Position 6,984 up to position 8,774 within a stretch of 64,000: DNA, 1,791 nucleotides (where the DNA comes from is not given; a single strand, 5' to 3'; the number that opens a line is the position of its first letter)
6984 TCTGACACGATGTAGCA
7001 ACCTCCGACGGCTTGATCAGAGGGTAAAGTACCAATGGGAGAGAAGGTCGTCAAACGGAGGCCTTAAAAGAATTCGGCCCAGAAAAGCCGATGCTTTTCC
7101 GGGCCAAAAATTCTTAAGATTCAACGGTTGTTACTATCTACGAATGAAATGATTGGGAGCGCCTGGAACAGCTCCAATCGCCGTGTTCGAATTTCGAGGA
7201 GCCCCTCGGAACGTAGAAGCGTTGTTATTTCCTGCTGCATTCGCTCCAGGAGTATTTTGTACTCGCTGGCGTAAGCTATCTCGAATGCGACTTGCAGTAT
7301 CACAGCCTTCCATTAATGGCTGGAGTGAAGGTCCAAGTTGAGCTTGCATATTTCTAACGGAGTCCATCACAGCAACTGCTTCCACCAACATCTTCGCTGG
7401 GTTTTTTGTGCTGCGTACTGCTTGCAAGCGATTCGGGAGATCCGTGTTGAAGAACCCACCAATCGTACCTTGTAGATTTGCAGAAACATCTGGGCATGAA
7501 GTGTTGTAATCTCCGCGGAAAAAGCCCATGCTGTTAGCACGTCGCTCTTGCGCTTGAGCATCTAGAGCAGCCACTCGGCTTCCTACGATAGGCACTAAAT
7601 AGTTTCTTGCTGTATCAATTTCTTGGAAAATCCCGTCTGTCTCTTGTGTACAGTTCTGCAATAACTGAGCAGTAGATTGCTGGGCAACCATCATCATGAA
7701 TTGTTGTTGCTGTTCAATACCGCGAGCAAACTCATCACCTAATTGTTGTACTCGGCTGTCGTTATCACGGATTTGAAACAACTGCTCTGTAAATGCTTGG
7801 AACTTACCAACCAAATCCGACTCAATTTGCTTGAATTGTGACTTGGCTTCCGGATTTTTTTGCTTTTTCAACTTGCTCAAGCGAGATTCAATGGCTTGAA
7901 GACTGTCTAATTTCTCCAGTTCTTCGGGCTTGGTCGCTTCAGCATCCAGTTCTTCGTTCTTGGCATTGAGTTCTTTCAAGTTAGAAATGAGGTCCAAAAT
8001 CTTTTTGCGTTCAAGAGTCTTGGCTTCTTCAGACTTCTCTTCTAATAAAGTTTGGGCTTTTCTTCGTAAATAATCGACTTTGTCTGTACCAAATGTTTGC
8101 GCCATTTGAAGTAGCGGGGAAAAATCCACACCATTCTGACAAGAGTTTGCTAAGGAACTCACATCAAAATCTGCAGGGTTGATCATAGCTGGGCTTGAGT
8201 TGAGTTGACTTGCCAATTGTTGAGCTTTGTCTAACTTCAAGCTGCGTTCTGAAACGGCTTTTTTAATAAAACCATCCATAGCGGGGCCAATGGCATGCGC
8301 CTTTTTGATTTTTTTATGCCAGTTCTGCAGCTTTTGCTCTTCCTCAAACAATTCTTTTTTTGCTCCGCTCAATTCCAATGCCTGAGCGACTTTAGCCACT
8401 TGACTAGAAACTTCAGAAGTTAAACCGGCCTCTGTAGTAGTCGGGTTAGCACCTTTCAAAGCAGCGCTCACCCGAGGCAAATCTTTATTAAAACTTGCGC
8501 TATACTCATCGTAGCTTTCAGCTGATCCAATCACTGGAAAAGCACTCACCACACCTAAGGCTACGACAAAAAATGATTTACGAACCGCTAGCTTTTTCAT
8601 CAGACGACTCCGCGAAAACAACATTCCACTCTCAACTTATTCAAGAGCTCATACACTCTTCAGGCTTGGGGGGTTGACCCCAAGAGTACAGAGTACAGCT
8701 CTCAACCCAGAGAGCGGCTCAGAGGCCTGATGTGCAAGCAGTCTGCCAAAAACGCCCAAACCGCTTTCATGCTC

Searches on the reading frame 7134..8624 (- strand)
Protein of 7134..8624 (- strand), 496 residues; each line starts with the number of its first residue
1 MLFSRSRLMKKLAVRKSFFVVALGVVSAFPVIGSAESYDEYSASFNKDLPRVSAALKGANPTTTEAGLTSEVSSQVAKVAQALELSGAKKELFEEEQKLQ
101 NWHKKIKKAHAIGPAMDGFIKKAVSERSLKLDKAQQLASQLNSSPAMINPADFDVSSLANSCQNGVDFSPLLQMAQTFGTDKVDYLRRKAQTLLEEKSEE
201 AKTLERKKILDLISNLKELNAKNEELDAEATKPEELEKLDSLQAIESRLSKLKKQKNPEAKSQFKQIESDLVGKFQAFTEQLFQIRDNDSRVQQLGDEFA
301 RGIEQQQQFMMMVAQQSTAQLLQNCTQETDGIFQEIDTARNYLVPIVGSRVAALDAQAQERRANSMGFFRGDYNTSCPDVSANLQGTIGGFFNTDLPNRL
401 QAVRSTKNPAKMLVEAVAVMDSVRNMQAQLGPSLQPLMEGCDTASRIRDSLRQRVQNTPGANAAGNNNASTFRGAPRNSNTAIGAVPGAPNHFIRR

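Call 46: find_encoding_contigs(protein=window:7134-8624:-, flank=6000, max_places=10)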
Protein window:7134-8624:- (496 aa): no gene with exactly this product is on record in the collection.
